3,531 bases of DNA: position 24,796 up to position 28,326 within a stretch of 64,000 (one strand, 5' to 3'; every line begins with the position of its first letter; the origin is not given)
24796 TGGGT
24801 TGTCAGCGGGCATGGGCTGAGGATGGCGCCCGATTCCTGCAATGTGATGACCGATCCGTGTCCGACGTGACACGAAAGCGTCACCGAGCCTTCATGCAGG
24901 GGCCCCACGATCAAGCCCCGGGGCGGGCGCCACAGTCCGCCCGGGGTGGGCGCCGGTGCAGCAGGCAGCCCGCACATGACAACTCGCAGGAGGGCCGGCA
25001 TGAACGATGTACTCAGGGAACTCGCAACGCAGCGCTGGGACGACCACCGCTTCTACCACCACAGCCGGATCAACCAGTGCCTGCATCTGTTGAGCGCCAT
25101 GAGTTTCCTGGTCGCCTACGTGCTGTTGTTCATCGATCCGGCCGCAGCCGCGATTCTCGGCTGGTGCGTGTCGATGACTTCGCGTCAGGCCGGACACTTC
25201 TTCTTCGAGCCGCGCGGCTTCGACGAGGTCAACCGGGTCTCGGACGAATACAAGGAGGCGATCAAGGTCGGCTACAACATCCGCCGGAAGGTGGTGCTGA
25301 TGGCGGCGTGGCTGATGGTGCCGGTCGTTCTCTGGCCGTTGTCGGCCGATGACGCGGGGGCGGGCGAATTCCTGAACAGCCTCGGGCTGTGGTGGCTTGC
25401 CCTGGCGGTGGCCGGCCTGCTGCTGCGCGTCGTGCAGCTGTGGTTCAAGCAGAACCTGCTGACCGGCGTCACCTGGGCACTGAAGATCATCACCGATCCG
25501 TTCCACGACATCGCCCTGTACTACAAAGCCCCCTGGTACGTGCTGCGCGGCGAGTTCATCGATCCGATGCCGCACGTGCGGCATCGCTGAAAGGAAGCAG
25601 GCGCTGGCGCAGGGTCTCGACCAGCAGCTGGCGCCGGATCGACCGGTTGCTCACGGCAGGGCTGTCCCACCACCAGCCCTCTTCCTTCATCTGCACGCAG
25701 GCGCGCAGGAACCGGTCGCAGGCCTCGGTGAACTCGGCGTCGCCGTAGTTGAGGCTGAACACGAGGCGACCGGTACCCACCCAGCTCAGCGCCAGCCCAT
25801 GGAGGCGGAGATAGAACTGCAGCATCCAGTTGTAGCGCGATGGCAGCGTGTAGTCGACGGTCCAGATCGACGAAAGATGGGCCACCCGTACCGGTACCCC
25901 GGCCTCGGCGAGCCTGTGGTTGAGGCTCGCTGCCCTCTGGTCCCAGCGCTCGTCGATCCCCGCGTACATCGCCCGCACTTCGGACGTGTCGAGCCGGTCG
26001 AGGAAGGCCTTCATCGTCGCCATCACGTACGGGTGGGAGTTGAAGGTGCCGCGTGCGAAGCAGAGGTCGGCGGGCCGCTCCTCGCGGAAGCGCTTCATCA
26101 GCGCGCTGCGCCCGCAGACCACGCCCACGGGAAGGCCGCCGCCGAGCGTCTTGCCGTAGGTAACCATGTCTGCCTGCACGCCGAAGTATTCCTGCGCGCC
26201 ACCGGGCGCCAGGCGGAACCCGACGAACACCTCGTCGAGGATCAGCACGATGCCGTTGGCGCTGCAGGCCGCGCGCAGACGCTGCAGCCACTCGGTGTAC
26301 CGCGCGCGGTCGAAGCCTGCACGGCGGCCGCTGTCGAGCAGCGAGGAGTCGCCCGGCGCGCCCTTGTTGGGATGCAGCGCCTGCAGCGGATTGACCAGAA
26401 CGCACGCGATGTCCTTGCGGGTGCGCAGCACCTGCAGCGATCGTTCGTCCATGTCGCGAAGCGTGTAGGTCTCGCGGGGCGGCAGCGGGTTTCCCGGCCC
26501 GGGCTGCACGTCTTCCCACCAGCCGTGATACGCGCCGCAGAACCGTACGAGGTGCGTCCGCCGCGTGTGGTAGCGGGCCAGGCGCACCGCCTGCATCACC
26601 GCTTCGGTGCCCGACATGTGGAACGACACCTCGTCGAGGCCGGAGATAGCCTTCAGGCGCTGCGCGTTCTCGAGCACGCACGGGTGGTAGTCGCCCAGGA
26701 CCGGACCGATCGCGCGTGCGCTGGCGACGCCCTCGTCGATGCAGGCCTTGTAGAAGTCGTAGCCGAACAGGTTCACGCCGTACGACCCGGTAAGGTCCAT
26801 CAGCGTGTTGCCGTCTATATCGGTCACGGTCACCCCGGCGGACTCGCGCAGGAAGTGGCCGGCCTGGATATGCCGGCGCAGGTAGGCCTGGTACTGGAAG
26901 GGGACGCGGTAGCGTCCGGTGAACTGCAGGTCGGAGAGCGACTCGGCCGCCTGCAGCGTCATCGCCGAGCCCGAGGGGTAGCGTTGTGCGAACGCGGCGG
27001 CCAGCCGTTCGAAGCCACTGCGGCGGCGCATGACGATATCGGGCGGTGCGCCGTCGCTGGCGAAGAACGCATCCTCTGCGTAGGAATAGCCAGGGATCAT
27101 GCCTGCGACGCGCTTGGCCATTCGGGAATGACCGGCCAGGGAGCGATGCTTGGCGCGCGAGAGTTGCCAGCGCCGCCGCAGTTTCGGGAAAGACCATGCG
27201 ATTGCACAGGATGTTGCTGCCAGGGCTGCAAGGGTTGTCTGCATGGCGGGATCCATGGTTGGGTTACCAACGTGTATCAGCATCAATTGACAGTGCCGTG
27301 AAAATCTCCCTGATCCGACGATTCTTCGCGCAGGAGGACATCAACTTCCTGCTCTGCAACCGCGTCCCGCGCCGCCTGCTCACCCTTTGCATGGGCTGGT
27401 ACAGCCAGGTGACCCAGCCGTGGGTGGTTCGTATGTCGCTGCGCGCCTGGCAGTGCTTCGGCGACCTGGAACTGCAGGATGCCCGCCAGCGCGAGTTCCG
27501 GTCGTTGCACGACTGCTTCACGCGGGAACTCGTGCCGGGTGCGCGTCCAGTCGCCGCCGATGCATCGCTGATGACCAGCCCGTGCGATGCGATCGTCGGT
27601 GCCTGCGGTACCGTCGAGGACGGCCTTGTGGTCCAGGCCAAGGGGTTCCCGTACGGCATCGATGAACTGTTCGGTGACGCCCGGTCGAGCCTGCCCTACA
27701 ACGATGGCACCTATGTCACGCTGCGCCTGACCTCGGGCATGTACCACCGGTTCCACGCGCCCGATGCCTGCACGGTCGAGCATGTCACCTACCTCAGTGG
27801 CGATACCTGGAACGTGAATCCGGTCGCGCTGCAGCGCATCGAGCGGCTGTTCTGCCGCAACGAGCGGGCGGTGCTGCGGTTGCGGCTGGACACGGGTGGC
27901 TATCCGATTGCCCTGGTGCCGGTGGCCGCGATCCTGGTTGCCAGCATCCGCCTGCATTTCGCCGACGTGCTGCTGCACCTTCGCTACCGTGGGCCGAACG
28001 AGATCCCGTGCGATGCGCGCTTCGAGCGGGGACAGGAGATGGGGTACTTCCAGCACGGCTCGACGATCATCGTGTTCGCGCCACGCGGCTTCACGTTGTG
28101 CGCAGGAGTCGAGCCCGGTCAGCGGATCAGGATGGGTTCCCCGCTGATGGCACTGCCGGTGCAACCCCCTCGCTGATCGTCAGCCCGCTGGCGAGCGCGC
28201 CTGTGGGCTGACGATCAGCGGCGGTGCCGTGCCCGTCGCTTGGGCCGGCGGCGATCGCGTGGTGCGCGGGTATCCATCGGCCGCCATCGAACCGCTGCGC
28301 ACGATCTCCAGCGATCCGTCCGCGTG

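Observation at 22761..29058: Compact lipid head-group remodelling neighbourhood next to murJ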

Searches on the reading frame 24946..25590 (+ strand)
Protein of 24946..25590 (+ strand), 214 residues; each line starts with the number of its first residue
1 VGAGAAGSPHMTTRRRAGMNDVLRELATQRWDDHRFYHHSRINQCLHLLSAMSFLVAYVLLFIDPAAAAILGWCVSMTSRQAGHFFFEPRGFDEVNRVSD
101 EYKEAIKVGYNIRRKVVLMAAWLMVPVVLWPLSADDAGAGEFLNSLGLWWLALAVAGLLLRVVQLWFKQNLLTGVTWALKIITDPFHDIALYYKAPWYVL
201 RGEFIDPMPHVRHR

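Call 3: search_protein_families(library=pfam, proteins=[window:24946-25590:+], max_evalue=0.01)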
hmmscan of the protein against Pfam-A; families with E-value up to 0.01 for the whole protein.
window:24946-25590:+ (214 aa): 1 family
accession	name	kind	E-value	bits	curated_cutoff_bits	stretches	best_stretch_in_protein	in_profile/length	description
PF06127.16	Mpo1-like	-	0.0021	18.6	24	1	31-89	8-67/95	2-hydroxy-palmitic acid dioxygenase Mpo1-like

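Call 4: search_protein_families(library=ncbifam, proteins=[window:24946-25590:+], max_evalue=0.01)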
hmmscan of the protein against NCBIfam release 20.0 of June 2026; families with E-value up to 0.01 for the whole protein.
window:24946-25590:+ (214 aa): 0 families

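Call 42: search_protein_families(library=pfam, alignment_id=A2, max_evalue=0.1)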
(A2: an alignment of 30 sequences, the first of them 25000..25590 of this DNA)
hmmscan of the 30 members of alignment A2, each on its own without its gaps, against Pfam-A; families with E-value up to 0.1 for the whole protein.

A. member 1, window:25000-25590:+ (196 aa): 1 family
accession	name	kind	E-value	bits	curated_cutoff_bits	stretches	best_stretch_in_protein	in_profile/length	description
PF06127.16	Mpo1-like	-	0.0017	18.8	24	1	13-71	8-67/95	2-hydroxy-palmitic acid dioxygenase Mpo1-like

B. families by the number of members that match (of 30 scanned): 5 families
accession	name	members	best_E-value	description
PF06127.16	Mpo1-like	30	4.5e-05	2-hydroxy-palmitic acid dioxygenase Mpo1-like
PF02652.20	Lactate_perm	3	0.017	L-lactate permease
PF09335.16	VTT_dom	1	0.016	VTT domain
PF20556.3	DUF6768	1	0.071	Family of unknown function (DUF6768)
PF17890.6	WW_like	1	0.1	Peptidoglycan hydrolase LytB WW-like domain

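Call 80: find_homologous_proteins(query=window:25000-25590:+, max_evalue=0.001)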
Query window:25000-25590:+ (196 aa): 8000 proteins with E <= 0.001 among 8000 candidates; the best 120 are listed.
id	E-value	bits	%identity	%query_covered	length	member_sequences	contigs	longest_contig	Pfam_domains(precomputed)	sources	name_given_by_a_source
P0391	1.3e-126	438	97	100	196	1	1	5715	-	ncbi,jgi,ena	-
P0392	2.5e-126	437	96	100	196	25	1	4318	-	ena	-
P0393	3.4e-126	437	96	100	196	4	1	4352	-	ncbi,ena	-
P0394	4.1e-116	404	89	99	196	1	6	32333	-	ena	-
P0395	1.8e-110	385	84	100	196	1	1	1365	-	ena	-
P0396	2.7e-105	368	80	99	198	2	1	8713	-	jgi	-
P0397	2.1e-104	365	80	100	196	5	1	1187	-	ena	-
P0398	4.2e-104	364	79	100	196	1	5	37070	-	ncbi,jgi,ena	jgi:hypothetical protein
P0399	2.7e-103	362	80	99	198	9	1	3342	-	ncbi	-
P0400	2.0e-102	359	78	100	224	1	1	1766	-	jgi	jgi:hypothetical protein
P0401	2.5e-102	359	79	99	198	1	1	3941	-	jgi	jgi:hypothetical protein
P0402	2.8e-102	359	78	100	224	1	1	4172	-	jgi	jgi:hypothetical protein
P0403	4.5e-102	358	80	99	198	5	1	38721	-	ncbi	-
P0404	4.2e-101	355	77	100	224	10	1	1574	-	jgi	jgi:hypothetical protein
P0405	4.5e-101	355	77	100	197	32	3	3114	-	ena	-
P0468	1.2e-86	307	69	99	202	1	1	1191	PF06127.17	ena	-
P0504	1.1e-85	304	67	99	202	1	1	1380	PF06127.17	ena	-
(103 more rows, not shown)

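Call 85: predict_structure(alignment_id=A4)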
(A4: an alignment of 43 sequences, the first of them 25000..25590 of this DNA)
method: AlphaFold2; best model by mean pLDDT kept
length: 196 residues; sequences in the alignment: 43
mean_pLDDT: 83.4   pTM: 0.79
mean pLDDT of the five models: 83.4, 83.2, 81.2, 79.5, 77.2
residues with pLDDT >= 90: 97; 70-90: 57; 50-70: 37; < 50: 5
segments of 3 or more residues with pLDDT < 50: none
pLDDT, mean of each block of 10 residues (from residue 1): 89 73 86 97 97 94 82 54 66 76 88 74 92 93 94 94 93 89 74 52
secondary structure, 60 per line:
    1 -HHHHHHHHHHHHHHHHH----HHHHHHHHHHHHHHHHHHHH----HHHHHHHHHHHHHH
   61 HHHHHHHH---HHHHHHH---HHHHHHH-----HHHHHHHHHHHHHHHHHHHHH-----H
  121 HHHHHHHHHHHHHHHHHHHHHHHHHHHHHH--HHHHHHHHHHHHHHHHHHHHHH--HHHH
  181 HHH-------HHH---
elements in order: H2-18 H23-42 H47-68 H72-78 H82-88 H94-114 H120-150 H153-174 H177-183

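Call 87: fold_search(model_id=the predicted structure, library=pdb)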
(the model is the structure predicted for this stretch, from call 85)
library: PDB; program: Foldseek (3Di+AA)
matches with E <= 10: 77; with E <= 0.001: 0
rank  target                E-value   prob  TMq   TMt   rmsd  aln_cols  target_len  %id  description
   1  8apy_A                1.1e+00  0.14  0.24  0.24  16.1       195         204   12  Crystal structure of the H12A variant of the KDEL receptor bound to sybody (released 2023-08-23)
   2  6i6b                  1.4e+00  0.13  0.25  0.24  15.8       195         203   12  Crystal structure of the KDEL receptor in the peptide free state. (released 2019-02-27)
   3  7rxc_K                1.6e+00  0.11  0.24  0.23  15.5       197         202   12  CryoEM structure of KDELR with Legobody (released 2021-10-06)
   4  6i6j_A                1.6e+00  0.08  0.18  0.19  13.0       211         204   12  Crystal structure of the KDEL receptor bound to synthetic nanobody. (released 2019-02-27)
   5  7oye_A                2.6e+00  0.04  0.18  0.17  15.3       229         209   14  Crystal structure of the KDEL receptor bound to HDEL peptide at pH 7.0 (released 2022-07-13)
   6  1rci                  2.8e+00  0.06  0.19  0.21  20.2       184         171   14  BULLFROG RED CELL L FERRITIN TARTRATE/MG/PH 5.5 (released 1995-11-14)
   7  3bkn_A                3.0e+00  0.08  0.21  0.24  15.2       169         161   12  The structure of Mycobacterial bacterioferritin (released 2008-01-22)
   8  6que_B                3.0e+00  0.07  0.22  0.08  18.6       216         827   14  Structure of ovine transhydrogenase in the presence of NADP+ in a "single face-down" conformation (released 2019-08-28)
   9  3okh_A                3.0e+00  0.06  0.21  0.19  17.8       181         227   13  Crystal structure of human FXR in complex with 2-(4-chlorophenyl)-1-[(1S)-1-cyclohexyl-2-(cyclohexylamino)-2-oxoethyl] (released 2010-12-29)
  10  8z0f_A                3.0e+00  0.04  0.15  0.08  22.7       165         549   13  Cryo-EM structure of ATP-bound human very long-chain fatty acid ABC transporter ABCD3 (released 2024-09-18)
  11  1nf6_F                3.3e+00  0.09  0.20  0.23  15.7       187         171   10  X-ray structure of the Desulfovibrio desulfuricans bacterioferritin: the diiron site in different catalytic states ("c (released 2003-04-01)
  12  5xx9_A                3.4e+00  0.08  0.20  0.24  14.7       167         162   12  Crystal structure of Bacterioferritin (released 2018-07-11)
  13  5xx9_E                3.6e+00  0.09  0.23  0.27  15.5       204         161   10  Crystal structure of Bacterioferritin (released 2018-07-11)
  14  8dke_P                3.6e+00  0.09  0.26  0.18  12.8       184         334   13  Cryo-EM structure of cystinosin in a cytosol-open state (released 2022-09-21)
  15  8qqk_C                3.8e+00  0.14  0.28  0.28   7.7       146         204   12  Cryo-EM structure of E. coli cytochrome bo3 quinol oxidase assembled in peptidiscs (released 2024-04-24)
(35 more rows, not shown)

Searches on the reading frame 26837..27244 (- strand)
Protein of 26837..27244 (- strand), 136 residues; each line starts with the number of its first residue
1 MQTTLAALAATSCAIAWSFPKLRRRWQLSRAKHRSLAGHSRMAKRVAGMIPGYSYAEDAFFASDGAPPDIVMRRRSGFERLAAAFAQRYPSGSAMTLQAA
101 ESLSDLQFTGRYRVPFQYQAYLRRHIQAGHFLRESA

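Call 71: search_protein_representatives(protein=window:26837-27244:-)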
Query: 136 residues. Proteins with E-value up to 0.001 (for the whole library): 611; up to 1e-10: 318; up to 1e-30: 17. The best 150 are listed.
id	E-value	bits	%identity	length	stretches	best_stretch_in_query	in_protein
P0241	3.4e-44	165.9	58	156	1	4-134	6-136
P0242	2.2e-42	160.1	59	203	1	11-135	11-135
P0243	4.1e-42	159.2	63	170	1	4-129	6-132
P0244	9.3e-40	151.6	61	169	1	5-129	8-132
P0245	4.1e-37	143.0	57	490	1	5-133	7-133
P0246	4.1e-37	143.0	55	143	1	10-125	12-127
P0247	6.1e-37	142.5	53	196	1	7-135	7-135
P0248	1.8e-35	137.7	56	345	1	4-133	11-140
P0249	3.2e-35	136.9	51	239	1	3-134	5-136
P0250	5.6e-35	136.1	53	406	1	4-135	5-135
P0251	2.9e-34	133.8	53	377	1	3-135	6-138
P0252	1.3e-33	131.8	50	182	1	10-130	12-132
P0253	3.3e-32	127.2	50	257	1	12-135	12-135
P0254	3.4e-32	127.2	52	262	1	19-133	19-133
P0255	1.6e-31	125.0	50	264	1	8-136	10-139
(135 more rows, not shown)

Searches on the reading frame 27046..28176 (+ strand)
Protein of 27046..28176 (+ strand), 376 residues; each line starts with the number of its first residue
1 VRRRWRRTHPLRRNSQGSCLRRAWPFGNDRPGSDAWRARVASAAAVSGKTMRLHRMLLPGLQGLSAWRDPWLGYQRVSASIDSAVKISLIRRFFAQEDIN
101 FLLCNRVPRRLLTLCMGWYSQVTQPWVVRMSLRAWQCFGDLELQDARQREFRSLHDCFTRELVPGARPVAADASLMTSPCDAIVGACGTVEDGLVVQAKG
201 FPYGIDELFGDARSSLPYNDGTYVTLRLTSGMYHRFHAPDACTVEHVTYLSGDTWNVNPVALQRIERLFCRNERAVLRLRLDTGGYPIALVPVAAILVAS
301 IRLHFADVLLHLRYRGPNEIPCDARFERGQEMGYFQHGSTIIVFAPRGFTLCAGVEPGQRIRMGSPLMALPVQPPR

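Call 3: search_protein_families(library=pfam, proteins=[window:27046-28176:+], max_evalue=0.01)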
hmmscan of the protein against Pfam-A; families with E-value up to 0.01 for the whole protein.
window:27046-28176:+ (376 aa): 1 family
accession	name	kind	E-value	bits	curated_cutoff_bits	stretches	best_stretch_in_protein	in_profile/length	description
PF02666.20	PS_Dcarbxylase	-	2.2e-55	187.9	22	1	154-368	1-197/198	Phosphatidylserine decarboxylase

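Call 4: search_protein_families(library=ncbifam, proteins=[window:27046-28176:+], max_evalue=0.01)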
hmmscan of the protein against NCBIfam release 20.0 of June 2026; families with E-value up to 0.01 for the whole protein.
window:27046-28176:+ (376 aa): 4 families
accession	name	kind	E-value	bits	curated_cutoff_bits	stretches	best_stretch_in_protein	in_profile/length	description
TIGR00163.1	PS_decarb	equivalog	4.9e-43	147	111.75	1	142-367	3-239/243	archaetidylserine decarboxylase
NF002853.0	PRK03140.1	equivalog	5.3e-37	127.6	307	1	145-366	50-254/262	phosphatidylserine decarboxylase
NF003038.0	PRK03934.1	equivalog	9.5e-37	126.3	285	1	148-364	45-260/267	phosphatidylserine decarboxylase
NF001941.0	PRK00723.1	equivalog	1.2e-34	119.9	371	1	142-344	74-261/297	phosphatidylserine decarboxylase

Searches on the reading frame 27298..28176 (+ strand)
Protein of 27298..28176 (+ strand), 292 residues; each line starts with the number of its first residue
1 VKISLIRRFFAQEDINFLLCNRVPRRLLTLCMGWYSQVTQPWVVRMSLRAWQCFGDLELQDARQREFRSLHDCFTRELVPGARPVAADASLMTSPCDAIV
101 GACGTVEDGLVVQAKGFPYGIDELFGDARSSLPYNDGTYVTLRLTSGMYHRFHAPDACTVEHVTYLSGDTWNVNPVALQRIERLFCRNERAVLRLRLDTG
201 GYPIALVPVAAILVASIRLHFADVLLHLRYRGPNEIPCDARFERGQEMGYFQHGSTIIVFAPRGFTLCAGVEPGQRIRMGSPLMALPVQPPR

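Call 46: search_solved_structures(query=window:27298-28176:+, max_evalue=0.001, show_alignments=1)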
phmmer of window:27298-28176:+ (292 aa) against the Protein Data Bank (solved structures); distinct sequences matched with E-value up to 0.001: 2.
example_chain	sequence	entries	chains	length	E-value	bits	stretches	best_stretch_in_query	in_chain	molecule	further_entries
7cnw_A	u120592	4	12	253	2.5e-26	96.2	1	23-227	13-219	Phosphatidylserine decarboxylase beta chain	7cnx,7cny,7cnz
6l06_A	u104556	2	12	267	2.8e-26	96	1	22-227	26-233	Phosphatidylserine decarboxylase beta chain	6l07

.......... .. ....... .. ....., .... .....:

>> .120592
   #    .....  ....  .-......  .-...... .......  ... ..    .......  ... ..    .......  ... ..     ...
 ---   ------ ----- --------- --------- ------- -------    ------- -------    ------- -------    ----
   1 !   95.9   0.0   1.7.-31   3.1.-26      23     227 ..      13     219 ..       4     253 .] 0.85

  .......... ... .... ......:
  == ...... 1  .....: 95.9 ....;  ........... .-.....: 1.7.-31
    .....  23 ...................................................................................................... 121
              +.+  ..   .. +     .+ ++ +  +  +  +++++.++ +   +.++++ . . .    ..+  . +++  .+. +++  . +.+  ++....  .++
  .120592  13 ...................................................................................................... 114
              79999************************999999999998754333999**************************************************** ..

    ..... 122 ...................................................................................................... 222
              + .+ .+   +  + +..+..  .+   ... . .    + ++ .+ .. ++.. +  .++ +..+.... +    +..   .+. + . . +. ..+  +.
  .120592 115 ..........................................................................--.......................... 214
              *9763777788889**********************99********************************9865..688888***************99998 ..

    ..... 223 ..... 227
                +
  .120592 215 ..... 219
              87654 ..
